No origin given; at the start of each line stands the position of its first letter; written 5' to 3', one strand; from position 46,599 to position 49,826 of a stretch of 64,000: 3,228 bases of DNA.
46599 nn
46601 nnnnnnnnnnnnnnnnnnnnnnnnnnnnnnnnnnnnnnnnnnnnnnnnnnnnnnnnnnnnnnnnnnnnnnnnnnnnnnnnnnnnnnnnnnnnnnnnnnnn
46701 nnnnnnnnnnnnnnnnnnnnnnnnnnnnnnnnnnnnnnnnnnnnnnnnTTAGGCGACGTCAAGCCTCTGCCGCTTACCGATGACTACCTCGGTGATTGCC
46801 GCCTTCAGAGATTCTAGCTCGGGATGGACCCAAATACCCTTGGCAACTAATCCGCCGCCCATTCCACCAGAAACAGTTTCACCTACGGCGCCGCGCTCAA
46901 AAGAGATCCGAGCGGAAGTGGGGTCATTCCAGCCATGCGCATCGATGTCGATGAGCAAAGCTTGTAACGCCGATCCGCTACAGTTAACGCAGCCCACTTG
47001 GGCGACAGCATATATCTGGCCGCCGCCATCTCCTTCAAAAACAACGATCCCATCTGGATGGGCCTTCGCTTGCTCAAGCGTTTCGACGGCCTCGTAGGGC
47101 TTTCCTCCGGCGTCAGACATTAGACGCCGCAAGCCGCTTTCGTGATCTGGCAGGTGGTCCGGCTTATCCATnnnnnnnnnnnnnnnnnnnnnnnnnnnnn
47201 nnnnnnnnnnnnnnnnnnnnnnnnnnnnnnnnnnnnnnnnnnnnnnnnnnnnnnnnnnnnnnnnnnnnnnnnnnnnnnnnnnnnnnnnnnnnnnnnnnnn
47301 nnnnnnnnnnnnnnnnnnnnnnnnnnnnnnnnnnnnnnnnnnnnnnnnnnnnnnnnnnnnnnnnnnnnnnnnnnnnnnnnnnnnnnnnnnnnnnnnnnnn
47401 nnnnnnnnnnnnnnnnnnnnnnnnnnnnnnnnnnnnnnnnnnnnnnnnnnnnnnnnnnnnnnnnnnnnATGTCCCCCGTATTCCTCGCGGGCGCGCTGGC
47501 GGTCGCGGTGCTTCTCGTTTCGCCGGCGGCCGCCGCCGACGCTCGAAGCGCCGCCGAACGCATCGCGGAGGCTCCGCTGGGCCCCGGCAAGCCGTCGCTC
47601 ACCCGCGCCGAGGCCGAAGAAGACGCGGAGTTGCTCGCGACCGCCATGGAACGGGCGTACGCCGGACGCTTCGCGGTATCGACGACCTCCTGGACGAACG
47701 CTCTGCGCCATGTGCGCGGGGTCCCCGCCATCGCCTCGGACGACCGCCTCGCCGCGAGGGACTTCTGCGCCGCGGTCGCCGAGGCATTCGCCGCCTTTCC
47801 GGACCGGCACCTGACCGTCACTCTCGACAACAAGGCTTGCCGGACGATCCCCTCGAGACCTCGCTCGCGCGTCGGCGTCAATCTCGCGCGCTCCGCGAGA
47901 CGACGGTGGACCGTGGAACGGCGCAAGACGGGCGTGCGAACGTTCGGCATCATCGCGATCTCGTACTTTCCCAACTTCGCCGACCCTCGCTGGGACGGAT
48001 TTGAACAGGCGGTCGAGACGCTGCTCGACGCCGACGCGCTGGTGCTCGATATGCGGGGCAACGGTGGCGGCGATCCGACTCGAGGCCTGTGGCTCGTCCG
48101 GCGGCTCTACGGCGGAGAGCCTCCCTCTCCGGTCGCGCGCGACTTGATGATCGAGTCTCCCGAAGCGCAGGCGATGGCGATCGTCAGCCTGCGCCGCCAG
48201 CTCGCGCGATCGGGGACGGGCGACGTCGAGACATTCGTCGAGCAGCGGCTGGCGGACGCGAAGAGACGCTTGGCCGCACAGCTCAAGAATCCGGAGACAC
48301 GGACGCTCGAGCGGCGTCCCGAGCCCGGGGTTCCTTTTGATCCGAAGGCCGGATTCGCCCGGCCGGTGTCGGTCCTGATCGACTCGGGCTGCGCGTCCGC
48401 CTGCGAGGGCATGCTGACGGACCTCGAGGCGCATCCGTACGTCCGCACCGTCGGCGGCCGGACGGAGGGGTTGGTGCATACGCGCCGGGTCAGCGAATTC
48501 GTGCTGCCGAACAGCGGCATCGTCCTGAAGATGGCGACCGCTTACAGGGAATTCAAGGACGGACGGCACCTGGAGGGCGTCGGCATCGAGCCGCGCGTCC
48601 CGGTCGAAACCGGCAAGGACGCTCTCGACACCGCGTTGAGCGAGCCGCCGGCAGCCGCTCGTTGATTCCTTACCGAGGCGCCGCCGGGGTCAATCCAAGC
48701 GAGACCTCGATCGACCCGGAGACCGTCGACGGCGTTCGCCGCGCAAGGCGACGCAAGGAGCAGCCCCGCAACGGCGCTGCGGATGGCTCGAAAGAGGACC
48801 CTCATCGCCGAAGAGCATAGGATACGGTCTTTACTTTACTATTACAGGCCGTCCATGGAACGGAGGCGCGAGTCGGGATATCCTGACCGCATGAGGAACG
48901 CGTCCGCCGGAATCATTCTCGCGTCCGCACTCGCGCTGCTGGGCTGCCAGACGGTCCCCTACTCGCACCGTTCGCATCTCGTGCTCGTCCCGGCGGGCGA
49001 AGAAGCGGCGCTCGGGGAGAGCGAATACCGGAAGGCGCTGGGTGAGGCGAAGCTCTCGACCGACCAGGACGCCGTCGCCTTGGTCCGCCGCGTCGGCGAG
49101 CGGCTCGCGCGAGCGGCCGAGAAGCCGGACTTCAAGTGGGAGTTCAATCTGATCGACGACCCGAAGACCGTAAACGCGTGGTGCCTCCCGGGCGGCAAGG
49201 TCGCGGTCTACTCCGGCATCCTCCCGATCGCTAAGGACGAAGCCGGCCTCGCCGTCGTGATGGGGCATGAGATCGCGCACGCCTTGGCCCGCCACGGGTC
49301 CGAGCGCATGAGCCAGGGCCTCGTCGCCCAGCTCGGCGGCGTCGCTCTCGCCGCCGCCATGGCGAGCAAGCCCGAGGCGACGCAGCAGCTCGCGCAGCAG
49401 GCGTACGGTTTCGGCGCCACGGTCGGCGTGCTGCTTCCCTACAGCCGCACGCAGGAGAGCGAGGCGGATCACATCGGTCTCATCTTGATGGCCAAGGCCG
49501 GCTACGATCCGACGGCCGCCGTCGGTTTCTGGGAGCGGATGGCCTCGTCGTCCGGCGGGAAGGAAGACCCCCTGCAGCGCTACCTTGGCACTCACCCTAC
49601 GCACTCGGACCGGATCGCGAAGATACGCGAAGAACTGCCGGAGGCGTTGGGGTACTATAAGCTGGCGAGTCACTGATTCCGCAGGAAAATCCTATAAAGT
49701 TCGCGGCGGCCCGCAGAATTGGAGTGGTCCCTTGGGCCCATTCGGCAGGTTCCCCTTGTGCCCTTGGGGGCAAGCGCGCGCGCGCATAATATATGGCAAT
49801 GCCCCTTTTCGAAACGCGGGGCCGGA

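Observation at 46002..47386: ~1.3 kb low-GC islet with ORF6N (KilA-N-like) gene bounded by imperfect direct repeats, one overlapping the tRNA-Val 3' end: remnant of a tRNA-targeted integrative element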

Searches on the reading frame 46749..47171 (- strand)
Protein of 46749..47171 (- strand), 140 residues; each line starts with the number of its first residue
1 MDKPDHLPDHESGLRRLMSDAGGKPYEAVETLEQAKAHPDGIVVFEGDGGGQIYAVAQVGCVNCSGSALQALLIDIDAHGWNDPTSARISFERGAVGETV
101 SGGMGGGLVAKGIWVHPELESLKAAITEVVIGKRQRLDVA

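Call 6: search_protein_families(library=pfam, proteins=[window:46749-47171:-], max_evalue=0.01)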
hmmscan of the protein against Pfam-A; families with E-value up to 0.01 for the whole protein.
window:46749-47171:- (140 aa): 0 families

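Call 7: search_protein_families(library=phrogs, proteins=[window:46749-47171:-], max_evalue=0.01)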
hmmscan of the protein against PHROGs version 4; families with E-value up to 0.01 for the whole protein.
window:46749-47171:- (140 aa): 0 families

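Call 14: find_encoding_contigs(protein=window:46749-47171:-, flank=10000, max_places=10)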
Protein window:46749-47171:- (140 aa): 2 contigs read that carry it; 2 places shown.
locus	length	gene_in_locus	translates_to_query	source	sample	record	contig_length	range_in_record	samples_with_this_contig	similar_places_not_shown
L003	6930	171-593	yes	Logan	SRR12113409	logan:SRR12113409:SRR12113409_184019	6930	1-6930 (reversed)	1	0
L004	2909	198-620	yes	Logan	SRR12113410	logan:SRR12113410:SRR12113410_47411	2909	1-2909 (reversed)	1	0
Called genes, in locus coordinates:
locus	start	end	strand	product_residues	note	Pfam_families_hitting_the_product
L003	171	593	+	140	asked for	-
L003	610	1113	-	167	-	PF10543:ORF6N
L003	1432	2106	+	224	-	PF06940:DUF1287 (weak), PF05257:CHAP (weak)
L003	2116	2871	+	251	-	-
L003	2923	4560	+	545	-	PF01204:Trehalase, PF22422:MGH1-like_GH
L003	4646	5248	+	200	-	-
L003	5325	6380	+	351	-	PF00089:Trypsin (faint), PF13365:Trypsin_2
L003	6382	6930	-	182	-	?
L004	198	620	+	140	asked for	-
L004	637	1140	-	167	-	PF10543:ORF6N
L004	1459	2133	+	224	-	PF06940:DUF1287 (weak), PF05257:CHAP (weak)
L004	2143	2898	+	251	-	-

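Call 16: find_homologous_proteins(query=window:46749-47171:-)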
Query window:46749-47171:- (140 aa): 6 proteins with E <= 0.001 among 46 candidates.
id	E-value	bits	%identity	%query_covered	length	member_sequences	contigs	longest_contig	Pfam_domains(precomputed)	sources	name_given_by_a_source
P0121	2.1e-87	308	100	100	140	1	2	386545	-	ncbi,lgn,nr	ncbi:MAG: hypothetical protein HY078_12085 [Elusimicrobia bacterium]|nr:hypothetical protein [Elusim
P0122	1.3e-36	144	53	96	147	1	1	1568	-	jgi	-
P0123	1.1e-33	134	48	98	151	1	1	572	-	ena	-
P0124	1.5e-33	134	50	97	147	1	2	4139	-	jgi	-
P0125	9.3e-33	131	48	96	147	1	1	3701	-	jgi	jgi:hypothetical protein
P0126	2.8e-23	101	50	74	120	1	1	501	-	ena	-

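Call 41: search_protein_families(library=padloc, proteins=[window:46749-47171:-], max_evalue=0.1)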
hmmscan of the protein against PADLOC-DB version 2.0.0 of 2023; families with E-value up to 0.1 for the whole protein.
window:46749-47171:- (140 aa): 0 families

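Call 42: search_protein_families(library=ncbifam, proteins=[window:46749-47171:-], max_evalue=0.1)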
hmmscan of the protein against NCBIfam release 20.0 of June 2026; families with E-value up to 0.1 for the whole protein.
window:46749-47171:- (140 aa): 0 families

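Call 63: predict_structure(alignment_id=A1)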
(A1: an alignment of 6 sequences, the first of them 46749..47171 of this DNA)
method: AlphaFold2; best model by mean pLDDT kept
length: 140 residues; sequences in the alignment: 6
mean_pLDDT: 73.8   pTM: 0.71
mean pLDDT of the five models: 73.8, 72.9, 72.5, 71.1, 70.9
residues with pLDDT >= 90: 23; 70-90: 63; 50-70: 34; < 50: 20
segments of 3 or more residues with pLDDT < 50: 1-11, 101-107
pLDDT, mean of each block of 10 residues (from residue 1): 36 55 70 87 80 83 91 85 75 64 50 83 92 81
secondary structure, 60 per line:
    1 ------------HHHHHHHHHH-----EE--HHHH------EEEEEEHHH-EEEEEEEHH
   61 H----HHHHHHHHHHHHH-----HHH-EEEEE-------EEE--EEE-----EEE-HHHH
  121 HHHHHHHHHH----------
elements in order: H13-22 H32-35 E42-47 E52-58 H66-78 E88-92 E100-102 E105-107 E113-115 H117-130

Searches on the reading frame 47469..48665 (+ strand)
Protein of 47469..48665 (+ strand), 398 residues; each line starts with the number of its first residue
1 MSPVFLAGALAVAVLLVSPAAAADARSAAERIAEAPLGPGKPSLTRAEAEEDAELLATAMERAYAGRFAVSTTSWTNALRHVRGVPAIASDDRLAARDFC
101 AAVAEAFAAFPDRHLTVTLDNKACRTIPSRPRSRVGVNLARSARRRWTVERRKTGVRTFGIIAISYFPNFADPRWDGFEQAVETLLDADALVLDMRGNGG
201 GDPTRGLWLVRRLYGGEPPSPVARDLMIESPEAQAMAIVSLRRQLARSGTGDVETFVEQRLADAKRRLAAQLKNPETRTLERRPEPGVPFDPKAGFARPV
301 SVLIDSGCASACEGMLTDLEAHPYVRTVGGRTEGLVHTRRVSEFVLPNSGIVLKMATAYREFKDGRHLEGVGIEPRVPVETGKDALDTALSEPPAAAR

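Call 6: search_protein_families(library=pfam, proteins=[window:47469-48665:+], max_evalue=0.01)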
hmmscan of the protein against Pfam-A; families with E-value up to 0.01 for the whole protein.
window:47469-48665:+ (398 aa): 1 family
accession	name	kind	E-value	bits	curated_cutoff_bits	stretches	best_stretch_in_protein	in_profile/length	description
PF03572.23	Peptidase_S41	-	1.3e-15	57.8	24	1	160-378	3-164/165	Peptidase family S41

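Call 12: find_related_loci(query=window:47469-48665:+, collection=genome_contigs, flank=10000)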
Query window:47469-48665:+ (398 aa) in genome_contigs; peptide patterns used: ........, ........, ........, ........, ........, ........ (x = any residue, [..] = any of these).
599 stretches matched a pattern, but none encodes a relative of the query by tblastn (E <= 1e-3).

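Call 13: find_encoding_contigs(protein=window:47469-48665:+, flank=10000, max_places=10)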
Protein window:47469-48665:+ (398 aa): no gene with exactly this product is on record in the collection.

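Call 45: find_homologous_proteins(query=window:47469-48665:+, max_evalue=1e-20)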
Query window:47469-48665:+ (398 aa): 1 proteins with E <= 1e-20 among 8000 candidates.
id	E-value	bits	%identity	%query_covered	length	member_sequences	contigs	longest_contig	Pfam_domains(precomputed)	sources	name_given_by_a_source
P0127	1.3e-255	865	100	100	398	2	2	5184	PF03572.24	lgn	-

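Call 46: find_encoding_contigs(protein=P0127, flank=6000, max_places=6)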
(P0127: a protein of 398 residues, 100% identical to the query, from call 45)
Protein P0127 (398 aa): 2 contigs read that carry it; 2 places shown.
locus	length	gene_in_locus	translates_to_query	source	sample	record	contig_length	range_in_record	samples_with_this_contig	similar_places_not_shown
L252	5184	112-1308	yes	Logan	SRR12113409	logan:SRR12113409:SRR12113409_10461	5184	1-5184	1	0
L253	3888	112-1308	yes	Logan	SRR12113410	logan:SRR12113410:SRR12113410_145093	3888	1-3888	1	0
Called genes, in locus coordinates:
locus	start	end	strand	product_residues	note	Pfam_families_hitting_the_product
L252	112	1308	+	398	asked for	PF03572:Peptidase_S41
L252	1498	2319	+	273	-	PF01435:Peptidase_M48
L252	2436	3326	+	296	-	-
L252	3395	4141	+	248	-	PF20230:DUF6588 (weak)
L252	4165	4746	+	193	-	PF01923:Cob_adeno_trans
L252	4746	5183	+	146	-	?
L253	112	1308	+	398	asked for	PF03572:Peptidase_S41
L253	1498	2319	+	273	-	PF01435:Peptidase_M48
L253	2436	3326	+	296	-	-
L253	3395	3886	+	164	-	?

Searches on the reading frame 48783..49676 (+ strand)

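Call 6: search_protein_families(library=pfam, proteins=[window:48783-49676:+], max_evalue=0.01)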
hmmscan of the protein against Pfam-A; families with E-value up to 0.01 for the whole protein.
window:48783-49676:+ (297 aa): 1 family
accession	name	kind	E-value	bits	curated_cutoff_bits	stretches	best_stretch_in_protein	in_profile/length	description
PF01435.24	Peptidase_M48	-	5.9e-41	140.8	20.3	1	101-284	7-185/186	Peptidase family M48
